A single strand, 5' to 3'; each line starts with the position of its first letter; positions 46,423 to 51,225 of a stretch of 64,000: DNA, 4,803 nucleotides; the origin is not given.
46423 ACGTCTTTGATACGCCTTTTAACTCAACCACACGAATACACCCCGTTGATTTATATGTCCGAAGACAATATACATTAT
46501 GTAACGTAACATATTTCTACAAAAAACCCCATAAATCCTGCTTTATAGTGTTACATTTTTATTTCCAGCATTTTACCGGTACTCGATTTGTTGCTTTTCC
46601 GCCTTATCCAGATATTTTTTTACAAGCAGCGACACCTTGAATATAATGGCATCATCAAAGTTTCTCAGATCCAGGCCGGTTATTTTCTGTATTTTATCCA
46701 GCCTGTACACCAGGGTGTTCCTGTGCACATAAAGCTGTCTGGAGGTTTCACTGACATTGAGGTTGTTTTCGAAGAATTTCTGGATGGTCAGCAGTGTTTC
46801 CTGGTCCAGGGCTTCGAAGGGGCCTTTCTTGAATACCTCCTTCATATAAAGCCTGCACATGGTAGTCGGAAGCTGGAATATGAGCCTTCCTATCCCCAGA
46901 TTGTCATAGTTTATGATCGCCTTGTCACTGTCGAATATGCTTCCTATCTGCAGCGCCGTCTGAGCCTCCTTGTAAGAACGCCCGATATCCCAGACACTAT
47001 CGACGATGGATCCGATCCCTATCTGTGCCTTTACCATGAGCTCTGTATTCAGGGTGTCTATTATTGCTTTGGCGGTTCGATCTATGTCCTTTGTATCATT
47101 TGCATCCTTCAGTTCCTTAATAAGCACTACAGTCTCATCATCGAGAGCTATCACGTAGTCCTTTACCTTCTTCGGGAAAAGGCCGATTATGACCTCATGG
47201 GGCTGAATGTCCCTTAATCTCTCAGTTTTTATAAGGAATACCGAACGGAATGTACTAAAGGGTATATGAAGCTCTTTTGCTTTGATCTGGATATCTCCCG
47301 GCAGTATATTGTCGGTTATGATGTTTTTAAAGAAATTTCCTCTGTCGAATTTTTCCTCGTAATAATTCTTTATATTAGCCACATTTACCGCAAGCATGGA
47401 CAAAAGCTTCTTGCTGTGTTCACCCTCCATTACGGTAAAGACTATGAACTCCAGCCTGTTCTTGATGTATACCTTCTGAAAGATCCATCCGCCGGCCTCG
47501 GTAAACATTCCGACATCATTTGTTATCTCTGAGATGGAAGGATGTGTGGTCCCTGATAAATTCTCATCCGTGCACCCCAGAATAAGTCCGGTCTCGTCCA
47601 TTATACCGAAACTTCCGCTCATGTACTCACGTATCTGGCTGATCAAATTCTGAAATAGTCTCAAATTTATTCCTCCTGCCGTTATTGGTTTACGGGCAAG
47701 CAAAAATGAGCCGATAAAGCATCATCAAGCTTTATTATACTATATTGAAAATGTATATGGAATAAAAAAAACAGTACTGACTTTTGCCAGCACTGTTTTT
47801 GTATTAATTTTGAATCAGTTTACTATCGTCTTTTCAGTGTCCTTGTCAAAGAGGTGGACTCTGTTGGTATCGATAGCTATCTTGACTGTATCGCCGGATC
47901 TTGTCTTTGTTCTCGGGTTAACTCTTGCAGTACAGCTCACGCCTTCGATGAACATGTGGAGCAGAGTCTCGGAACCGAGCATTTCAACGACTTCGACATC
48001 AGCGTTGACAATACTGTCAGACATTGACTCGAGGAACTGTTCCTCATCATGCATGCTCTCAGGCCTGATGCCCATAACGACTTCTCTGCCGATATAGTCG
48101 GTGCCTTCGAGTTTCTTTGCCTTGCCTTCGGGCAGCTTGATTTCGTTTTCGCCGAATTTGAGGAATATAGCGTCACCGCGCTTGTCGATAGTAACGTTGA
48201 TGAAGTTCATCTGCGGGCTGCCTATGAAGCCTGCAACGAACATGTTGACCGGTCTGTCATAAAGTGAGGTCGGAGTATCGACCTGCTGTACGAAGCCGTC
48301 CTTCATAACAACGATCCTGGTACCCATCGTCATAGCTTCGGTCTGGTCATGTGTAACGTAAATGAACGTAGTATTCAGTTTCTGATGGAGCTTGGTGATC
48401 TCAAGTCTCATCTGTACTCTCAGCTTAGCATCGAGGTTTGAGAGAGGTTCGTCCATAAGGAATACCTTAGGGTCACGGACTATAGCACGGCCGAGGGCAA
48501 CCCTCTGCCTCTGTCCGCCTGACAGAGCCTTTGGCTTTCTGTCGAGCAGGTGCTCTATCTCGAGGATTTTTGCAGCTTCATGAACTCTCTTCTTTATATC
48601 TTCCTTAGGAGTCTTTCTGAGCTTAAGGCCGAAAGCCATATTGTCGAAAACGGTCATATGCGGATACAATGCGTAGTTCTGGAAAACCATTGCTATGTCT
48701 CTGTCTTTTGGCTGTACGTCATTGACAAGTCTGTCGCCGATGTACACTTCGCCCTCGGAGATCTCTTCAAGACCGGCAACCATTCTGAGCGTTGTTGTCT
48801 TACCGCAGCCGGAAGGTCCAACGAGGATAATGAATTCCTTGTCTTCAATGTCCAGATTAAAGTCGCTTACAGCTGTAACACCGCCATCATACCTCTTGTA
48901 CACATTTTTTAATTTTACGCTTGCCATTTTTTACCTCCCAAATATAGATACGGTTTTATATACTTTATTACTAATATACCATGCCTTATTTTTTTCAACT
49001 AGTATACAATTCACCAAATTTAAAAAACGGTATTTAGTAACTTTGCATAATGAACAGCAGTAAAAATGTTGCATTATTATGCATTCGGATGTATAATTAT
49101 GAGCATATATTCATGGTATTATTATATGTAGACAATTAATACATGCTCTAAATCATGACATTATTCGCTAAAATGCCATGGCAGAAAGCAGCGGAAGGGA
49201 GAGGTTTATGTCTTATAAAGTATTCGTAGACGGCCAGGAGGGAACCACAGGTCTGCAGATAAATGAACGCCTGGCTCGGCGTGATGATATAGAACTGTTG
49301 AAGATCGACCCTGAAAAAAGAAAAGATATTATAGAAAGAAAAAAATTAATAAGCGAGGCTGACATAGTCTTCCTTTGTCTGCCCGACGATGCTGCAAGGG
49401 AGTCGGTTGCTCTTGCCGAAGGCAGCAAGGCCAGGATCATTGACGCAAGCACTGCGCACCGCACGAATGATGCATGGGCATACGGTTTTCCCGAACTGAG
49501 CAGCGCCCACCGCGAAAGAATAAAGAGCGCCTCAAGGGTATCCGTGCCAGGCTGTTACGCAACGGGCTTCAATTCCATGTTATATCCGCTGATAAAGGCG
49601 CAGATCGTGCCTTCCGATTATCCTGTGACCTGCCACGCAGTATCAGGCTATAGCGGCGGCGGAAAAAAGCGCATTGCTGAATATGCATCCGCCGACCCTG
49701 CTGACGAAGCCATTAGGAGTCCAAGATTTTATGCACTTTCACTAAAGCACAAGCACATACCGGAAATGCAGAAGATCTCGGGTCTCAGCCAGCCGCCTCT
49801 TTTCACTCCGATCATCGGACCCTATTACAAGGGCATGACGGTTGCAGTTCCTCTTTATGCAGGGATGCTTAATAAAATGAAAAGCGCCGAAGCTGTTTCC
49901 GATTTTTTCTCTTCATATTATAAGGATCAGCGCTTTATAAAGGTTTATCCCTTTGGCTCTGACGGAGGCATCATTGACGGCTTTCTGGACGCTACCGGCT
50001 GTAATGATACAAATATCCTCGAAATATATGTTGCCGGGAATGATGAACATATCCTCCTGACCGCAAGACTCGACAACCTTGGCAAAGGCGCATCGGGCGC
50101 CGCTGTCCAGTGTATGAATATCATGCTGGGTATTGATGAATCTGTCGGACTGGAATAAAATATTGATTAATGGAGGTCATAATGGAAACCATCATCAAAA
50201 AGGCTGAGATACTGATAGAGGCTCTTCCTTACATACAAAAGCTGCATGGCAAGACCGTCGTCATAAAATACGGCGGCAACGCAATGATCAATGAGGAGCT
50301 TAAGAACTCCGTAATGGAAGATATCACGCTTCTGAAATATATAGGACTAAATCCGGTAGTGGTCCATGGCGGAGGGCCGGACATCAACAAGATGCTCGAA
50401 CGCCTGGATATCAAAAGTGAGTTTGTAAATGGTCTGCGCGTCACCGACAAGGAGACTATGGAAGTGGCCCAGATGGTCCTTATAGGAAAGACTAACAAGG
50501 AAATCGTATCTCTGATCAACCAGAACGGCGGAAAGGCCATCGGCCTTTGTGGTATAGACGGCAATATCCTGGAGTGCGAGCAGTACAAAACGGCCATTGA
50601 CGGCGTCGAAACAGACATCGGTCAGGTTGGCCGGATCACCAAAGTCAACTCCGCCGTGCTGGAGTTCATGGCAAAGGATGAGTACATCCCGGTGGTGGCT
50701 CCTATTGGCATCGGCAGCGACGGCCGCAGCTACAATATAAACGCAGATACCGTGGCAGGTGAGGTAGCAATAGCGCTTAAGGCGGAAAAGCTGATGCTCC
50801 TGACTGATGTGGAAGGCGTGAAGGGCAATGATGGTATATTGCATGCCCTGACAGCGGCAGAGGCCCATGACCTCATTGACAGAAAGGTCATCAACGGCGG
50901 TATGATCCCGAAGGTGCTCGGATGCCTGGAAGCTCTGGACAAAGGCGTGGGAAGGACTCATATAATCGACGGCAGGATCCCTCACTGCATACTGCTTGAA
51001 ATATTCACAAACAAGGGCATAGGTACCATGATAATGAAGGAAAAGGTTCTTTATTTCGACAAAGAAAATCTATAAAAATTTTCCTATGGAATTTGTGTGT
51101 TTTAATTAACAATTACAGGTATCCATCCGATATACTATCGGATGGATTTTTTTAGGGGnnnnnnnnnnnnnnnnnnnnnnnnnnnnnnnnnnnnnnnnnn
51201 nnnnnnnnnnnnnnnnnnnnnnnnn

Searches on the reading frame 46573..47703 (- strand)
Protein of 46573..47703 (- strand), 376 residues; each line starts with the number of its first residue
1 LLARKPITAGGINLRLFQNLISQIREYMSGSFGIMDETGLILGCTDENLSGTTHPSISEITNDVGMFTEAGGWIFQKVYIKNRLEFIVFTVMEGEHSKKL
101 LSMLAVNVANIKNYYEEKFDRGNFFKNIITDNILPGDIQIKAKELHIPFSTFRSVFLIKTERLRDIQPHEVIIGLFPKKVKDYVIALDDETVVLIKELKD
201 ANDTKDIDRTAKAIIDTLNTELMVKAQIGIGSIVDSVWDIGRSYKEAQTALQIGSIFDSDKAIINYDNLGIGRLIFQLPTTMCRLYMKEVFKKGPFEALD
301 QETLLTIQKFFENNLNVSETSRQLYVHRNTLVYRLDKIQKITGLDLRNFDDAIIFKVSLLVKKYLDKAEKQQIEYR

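Call 4: search_protein_families(library=pfam, proteins=[window:46573-47703:-], max_evalue=0.01)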
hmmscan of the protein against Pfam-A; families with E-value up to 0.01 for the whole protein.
window:46573-47703:- (376 aa): 3 families
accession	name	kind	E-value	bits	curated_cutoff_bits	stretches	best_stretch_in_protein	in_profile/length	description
PF13556.12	HTH_30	-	1.6e-19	69.8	27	1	305-360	3-58/59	PucR C-terminal helix-turn-helix domain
PF17853.6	GGDEF_2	-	2.1e-13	51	24.5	1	137-253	7-116/116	GGDEF-like domain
PF02743.24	dCache_1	-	0.00018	21.5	45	1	9-71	147-210/240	Cache domain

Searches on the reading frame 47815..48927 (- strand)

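Call 4: search_protein_families(library=pfam, proteins=[window:47815-48927:-], max_evalue=0.01)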
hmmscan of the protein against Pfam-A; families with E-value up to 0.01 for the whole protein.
window:47815-48927:- (370 aa): 11 families
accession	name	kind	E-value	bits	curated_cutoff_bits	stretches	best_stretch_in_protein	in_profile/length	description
PF00005.33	ABC_tran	-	2.1e-32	113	25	1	21-162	2-136/137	ABC transporter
PF17912.7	OB_MalK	-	1.4e-15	58.3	27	1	236-292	1-53/53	MalK OB fold domain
PF08402.16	TOBE_2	-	1e-05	26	21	1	286-360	2-76/76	TOBE domain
PF03459.23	TOBE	-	1.6e-05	25.5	22.3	1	307-359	7-64/64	TOBE domain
PF02463.25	SMC_N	-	3.6e-05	23.8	40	1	29-205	23-209/220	RecF/RecN/SMC N terminal domain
PF03215.21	Rad17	-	8.7e-05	23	23.8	1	25-116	40-127/186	Rad17 P-loop domain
PF13401.12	AAA_22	-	0.00013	22.7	27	1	29-57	4-32/130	AAA domain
PF13304.12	AAA_21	-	0.00028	21.5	27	0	32-75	1-41/304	AAA domain, putative AbiEii toxin, Type IV TA system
PF20720.3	nSTAND3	-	0.0019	18.4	27.2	1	27-51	14-38/155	Novel STAND NTPase 3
PF24389.1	ORC-CDC6-like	-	0.0025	17.1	27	1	27-50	29-52/571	ORC-CDC6-like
PF00004.35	AAA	-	0.0032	18.4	21.2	1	33-53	1-21/131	ATPase family associated with various cellular activities (AAA)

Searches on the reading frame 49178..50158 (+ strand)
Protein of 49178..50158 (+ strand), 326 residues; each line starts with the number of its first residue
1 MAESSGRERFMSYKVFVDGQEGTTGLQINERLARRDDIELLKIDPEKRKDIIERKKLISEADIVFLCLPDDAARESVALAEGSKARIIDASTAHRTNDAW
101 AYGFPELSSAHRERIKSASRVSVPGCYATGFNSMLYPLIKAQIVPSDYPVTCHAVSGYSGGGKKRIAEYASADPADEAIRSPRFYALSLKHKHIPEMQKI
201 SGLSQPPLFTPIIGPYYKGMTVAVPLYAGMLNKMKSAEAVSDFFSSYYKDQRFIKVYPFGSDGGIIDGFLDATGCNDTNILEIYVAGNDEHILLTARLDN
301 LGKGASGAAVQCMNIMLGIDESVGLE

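Call 4: search_protein_families(library=pfam, proteins=[window:49178-50158:+], max_evalue=0.01)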
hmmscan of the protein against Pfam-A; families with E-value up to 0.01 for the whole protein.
window:49178-50158:+ (326 aa): 2 families
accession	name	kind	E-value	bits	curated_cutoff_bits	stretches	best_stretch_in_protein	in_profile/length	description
PF22698.1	Semialdhyde_dhC_1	-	2.4e-26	93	27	1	126-300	1-165/165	Semialdehyde dehydrogenase, dimerisation domain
PF01118.30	Semialdhyde_dh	-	4.6e-10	40.4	26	1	55-111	61-117/121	Semialdehyde dehydrogenase, NAD binding domain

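Call 77: search_protein_families(library=ncbifam, proteins=[window:49178-50155:+], max_evalue=0.01)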
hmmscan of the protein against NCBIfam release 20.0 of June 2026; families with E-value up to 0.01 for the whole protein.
window:49178-50155:+ (326 aa): 6 families
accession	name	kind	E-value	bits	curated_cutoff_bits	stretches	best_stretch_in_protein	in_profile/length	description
TIGR01851.1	argC_other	equivalog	1.7e-126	421.7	229.85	1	13-319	2-310/310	N-acetyl-gamma-glutamyl-phosphate reductase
TIGR01850.1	argC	equivalog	3.5e-48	164.6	233.6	1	51-326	58-339/345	N-acetyl-gamma-glutamyl-phosphate reductase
NF006416.0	PRK08664.1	subfamily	0.0016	17.7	232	0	55-158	71-181/350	aspartate-semialdehyde dehydrogenase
NF005229.0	PRK06728.1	equivalog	0.0034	16.3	628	1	51-181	57-187/347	aspartate-semialdehyde dehydrogenase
TIGR00978.1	asd_EA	equivalog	0.0061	15.7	301.2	0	53-157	65-178/342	aspartate-semialdehyde dehydrogenase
NF011456.0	PRK14874.1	equivalog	0.0097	14.9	223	0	57-168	63-170/346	aspartate-semialdehyde dehydrogenase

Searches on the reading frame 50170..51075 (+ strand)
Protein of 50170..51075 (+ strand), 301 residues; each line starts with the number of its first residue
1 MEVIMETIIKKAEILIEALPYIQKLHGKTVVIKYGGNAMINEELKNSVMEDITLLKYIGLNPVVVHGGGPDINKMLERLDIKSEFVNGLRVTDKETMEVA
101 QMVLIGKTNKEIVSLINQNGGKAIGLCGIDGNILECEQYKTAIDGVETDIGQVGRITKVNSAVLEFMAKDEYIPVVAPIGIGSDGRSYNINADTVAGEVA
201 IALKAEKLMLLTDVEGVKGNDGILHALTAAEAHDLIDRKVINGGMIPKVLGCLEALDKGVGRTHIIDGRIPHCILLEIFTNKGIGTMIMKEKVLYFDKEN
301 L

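Call 4: search_protein_families(library=pfam, proteins=[window:50170-51075:+], max_evalue=0.01)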
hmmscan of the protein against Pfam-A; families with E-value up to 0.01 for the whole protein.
window:50170-51075:+ (301 aa): 1 family
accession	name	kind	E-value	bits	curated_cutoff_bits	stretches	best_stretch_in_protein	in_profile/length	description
PF00696.33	AA_kinase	-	2.2e-46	159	24.9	1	28-267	1-234/234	Amino acid kinase family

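Call 46: list_cluster_members(proteins=[window:51168-51821:+, window:51159-51821:+, window:50170-51072:+, window:51951-53147:+, window:57566-58480:+])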
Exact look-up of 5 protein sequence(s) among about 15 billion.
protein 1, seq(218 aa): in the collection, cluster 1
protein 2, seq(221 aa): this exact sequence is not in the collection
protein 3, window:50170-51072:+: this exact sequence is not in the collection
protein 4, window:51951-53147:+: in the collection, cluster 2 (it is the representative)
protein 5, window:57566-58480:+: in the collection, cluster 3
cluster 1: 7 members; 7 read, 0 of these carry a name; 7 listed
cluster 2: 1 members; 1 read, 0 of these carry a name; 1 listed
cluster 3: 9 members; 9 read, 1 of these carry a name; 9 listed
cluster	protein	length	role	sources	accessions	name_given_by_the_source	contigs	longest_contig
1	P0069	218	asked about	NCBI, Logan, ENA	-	-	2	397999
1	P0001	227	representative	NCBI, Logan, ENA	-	-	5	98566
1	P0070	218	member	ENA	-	-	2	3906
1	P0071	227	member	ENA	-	-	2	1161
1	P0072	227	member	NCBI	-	-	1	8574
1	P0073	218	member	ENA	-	-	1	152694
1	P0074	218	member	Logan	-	-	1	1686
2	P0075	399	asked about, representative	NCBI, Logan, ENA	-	-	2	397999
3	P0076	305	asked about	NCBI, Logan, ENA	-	-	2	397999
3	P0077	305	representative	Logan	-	-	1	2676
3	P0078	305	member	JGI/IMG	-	ornithine carbamoyltransferase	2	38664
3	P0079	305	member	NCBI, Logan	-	-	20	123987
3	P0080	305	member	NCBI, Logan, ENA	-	-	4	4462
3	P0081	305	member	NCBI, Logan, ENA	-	-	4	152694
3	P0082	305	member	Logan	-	-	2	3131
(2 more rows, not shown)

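Call 57: find_homologous_proteins(query=window:50170-51072:+, max_evalue=1e-60)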
Query window:50170-51072:+ (301 aa): 7980 proteins with E <= 1e-60 among 8000 candidates; the best 120 are listed.
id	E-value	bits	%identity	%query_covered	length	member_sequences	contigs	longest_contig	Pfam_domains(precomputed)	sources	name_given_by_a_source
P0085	8.0e-181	618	95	100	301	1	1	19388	PF00696.34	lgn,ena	-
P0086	1.1e-178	611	95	99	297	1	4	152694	PF00696.34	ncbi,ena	-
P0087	2.8e-178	609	95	99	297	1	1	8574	PF00696.34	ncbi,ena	-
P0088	8.9e-175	598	93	99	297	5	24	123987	PF00696.34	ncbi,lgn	-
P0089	2.0e-173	593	91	99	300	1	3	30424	PF00696.34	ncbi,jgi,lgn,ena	jgi:acetylglutamate kinase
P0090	2.1e-173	593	92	99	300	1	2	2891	PF00696.34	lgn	-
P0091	6.1e-171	585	89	100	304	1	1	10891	PF00696.34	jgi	jgi:acetylglutamate kinase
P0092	2.9e-170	583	91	99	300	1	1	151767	PF00696.34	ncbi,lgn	-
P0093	3.1e-170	583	90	99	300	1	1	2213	PF00696.34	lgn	-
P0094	3.0e-169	580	89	99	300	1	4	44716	PF00696.34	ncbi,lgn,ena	-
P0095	4.0e-168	576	89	99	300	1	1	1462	PF00696.34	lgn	-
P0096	2.8e-167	573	89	100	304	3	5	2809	PF00696.34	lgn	-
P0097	6.0e-164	562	86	100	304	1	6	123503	PF00696.34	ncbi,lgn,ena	-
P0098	2.9e-161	554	85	99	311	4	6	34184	PF00696.34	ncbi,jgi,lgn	-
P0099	3.0e-160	550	84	100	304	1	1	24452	PF00696.34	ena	-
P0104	1.1e-159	548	84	100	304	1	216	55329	PF00696.34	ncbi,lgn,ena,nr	ncbi:MAG: acetylglutamate kinase [Acetivibrionales bacterium]|nr:acetylglutamate kinase [Clostridial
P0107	1.5e-159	548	84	99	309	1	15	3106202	PF00696.34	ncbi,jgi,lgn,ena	jgi:acetylglutamate kinase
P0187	9.5e-155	532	80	100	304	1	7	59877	PF00696.34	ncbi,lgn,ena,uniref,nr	ncbi:acetylglutamate kinase [Acetivibrio straminisolvens]|uniref:Acetylglutamate kinase n=1 Tax=Acet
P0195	4.8e-154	530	79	100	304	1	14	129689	PF00696.34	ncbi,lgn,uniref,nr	ncbi:acetylglutamate kinase [Acetivibrio mesophilus]|uniref:acetylglutamate kinase n=1 Tax=Acetivibr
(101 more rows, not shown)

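Call 58: find_encoding_contigs(protein=P0187, flank=5000, max_places=1)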
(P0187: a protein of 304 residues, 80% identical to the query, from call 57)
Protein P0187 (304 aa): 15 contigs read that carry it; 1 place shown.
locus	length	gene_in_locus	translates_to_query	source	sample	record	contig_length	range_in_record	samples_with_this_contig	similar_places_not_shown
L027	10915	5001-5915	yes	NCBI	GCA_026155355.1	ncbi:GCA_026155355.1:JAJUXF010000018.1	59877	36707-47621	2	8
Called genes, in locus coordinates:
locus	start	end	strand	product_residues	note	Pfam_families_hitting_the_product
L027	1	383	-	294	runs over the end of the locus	PF18075:FtsX_ECD, PF02687:FtsX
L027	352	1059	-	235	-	PF00005:ABC_tran, PF02463:SMC_N (faint), PF13304:AAA_21 (faint)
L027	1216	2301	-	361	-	PF05651:Diacid_rec (weak), PF17853:GGDEF_2, PF13556:HTH_30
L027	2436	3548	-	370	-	PF00005:ABC_tran, PF17912:OB_MalK, PF03459:TOBE (faint), PF08402:TOBE_2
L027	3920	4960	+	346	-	PF01118:Semialdhyde_dh, PF22698:Semialdhyde_dhC_1, PF02774:Semialdhyde_dhC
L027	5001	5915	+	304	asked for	PF00696:AA_kinase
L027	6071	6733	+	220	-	PF07238:PilZ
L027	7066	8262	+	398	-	PF00202:Aminotran_3, PF00155:Aminotran_1_2 (weak)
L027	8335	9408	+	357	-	PF00988:CPSase_sm_chain, PF00117:GATase, PF07722:Peptidase_C26 (faint)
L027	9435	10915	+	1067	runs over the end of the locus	PF25596:CPSase_L_D1, PF02786:CPSase_L_D2, PF02787:CPSase_L_D3, PF25596:CPSase_L_D1, PF02222:ATP-grasp, PF02655:ATP-grasp_3, PF02786:CPSase_L_D2, PF07478:Dala_Dala_lig_C, +5 more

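Call 59: find_encoding_contigs(protein=P0107, flank=5000, max_places=1)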
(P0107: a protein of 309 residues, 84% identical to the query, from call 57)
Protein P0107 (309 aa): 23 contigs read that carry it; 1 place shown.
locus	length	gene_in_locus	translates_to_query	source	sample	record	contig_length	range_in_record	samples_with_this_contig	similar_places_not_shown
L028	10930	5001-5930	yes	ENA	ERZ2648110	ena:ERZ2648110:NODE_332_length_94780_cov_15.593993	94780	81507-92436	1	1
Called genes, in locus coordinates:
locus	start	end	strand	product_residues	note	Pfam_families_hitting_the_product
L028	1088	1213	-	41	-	-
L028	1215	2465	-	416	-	PF17853:GGDEF_2, PF13556:HTH_30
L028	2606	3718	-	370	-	PF00005:ABC_tran, PF17912:OB_MalK, PF08402:TOBE_2 (weak), PF03459:TOBE (faint)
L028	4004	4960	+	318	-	PF01118:Semialdhyde_dh, PF22698:Semialdhyde_dhC_1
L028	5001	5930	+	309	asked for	PF00696:AA_kinase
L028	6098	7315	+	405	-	PF00202:Aminotran_3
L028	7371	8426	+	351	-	PF00988:CPSase_sm_chain, PF00117:GATase, PF07722:Peptidase_C26 (faint)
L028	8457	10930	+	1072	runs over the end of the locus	PF25596:CPSase_L_D1, PF02786:CPSase_L_D2, PF02787:CPSase_L_D3, PF25596:CPSase_L_D1, PF02655:ATP-grasp_3, PF02786:CPSase_L_D2, PF07478:Dala_Dala_lig_C, PF15632:ATPgrasp_Ter, +5 more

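Call 60: find_encoding_contigs(protein=P0104, flank=5000, max_places=1)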
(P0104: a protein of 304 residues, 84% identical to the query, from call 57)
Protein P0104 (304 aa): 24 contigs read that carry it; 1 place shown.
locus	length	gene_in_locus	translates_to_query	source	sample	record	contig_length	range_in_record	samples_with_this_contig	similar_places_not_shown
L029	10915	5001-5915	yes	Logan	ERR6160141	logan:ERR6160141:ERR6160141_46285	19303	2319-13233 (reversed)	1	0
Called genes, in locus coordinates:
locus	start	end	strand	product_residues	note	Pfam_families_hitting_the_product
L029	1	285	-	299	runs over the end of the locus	PF18075:FtsX_ECD, PF02687:FtsX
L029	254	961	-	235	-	PF00005:ABC_tran, PF02463:SMC_N (faint), PF13191:AAA_16 (weak), PF13401:AAA_22 (faint), PF13671:AAA_33 (faint), PF13304:AAA_21 (weak)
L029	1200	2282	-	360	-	PF17853:GGDEF_2, PF13556:HTH_30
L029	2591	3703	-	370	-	PF00005:ABC_tran, PF17912:OB_MalK, PF08402:TOBE_2 (weak), PF03459:TOBE (faint)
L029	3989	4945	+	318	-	PF01118:Semialdhyde_dh, PF22698:Semialdhyde_dhC_1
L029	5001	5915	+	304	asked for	PF00696:AA_kinase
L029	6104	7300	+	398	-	PF00202:Aminotran_3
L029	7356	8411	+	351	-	PF00988:CPSase_sm_chain, PF00117:GATase, PF07722:Peptidase_C26 (faint)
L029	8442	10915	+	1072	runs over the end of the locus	PF25596:CPSase_L_D1, PF02786:CPSase_L_D2, PF02787:CPSase_L_D3, PF25596:CPSase_L_D1, PF02655:ATP-grasp_3, PF02786:CPSase_L_D2, PF07478:Dala_Dala_lig_C, PF15632:ATPgrasp_Ter, +5 more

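Call 66: find_encoding_contigs(protein=P0195, flank=5000, max_places=1)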
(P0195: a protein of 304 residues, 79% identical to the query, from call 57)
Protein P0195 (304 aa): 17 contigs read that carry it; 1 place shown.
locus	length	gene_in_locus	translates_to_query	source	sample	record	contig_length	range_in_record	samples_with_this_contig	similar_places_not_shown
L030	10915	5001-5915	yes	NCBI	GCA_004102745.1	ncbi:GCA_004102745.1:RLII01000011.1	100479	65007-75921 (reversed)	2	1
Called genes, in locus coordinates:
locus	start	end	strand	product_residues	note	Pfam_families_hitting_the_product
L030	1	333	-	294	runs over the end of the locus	PF18075:FtsX_ECD, PF02687:FtsX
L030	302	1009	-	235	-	PF00005:ABC_tran, PF02463:SMC_N (faint), PF13304:AAA_21 (faint)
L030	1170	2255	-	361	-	PF05651:Diacid_rec (weak), PF17853:GGDEF_2, PF13556:HTH_30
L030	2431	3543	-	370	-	PF00005:ABC_tran, PF17912:OB_MalK, PF08402:TOBE_2 (weak)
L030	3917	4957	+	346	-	PF01118:Semialdhyde_dh, PF22698:Semialdhyde_dhC_1, PF02774:Semialdhyde_dhC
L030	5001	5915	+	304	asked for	PF00696:AA_kinase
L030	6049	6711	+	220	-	PF07238:PilZ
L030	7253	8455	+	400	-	PF00202:Aminotran_3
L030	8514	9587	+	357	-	PF00988:CPSase_sm_chain, PF00117:GATase, PF07722:Peptidase_C26 (faint)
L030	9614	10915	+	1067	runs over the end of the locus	PF25596:CPSase_L_D1, PF02786:CPSase_L_D2, PF02787:CPSase_L_D3, PF25596:CPSase_L_D1, PF02222:ATP-grasp, PF02655:ATP-grasp_3, PF02786:CPSase_L_D2, PF07478:Dala_Dala_lig_C, +5 more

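Call 77: search_protein_families(library=ncbifam, proteins=[L027:6071-6730:+], max_evalue=0.01)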
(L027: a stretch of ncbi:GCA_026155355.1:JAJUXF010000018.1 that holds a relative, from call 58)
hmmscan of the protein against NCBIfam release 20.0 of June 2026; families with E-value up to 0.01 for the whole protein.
L027:6071-6730:+ (220 aa): 0 families
